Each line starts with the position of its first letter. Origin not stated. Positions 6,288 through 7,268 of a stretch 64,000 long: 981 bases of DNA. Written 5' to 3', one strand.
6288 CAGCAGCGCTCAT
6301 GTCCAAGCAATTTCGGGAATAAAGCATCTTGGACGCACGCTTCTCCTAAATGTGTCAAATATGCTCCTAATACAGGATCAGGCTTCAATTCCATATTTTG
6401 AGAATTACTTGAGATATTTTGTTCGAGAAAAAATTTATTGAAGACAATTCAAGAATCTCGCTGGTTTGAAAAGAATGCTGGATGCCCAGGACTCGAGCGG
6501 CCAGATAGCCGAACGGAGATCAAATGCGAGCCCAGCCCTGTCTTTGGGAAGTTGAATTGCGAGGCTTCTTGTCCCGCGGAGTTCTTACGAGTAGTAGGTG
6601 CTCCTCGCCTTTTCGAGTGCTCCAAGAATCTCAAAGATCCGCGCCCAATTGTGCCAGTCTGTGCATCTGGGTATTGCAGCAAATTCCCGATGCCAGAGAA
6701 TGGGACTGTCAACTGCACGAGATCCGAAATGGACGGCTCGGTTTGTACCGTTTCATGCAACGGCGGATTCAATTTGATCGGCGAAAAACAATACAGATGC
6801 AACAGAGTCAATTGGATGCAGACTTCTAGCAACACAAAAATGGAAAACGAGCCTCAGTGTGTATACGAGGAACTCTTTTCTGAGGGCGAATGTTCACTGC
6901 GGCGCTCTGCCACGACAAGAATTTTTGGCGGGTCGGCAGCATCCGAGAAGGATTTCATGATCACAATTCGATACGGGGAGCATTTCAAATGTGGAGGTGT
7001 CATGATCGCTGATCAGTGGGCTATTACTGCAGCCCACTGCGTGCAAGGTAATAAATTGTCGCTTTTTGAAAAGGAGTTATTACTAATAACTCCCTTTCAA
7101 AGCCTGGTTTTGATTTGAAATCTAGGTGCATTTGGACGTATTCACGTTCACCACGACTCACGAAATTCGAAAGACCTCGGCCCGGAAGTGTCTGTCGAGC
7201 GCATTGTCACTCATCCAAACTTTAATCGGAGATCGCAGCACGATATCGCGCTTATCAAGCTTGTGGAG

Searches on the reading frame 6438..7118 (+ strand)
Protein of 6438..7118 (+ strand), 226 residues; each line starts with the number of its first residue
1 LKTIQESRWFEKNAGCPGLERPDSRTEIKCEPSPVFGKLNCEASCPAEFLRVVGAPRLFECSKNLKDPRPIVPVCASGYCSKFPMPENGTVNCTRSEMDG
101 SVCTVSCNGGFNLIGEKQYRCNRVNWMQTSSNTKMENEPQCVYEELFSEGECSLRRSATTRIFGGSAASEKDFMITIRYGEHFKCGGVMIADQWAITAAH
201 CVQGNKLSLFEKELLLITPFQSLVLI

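Call 13: search_protein_families(library=pfam, proteins=[window:6438-7118:+])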
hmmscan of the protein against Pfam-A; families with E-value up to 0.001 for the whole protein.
window:6438-7118:+ (226 aa): 1 family
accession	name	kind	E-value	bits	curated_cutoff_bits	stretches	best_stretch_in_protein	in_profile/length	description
PF00089.32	Trypsin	-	8e-08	32.8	20.6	1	162-204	1-46/220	Trypsin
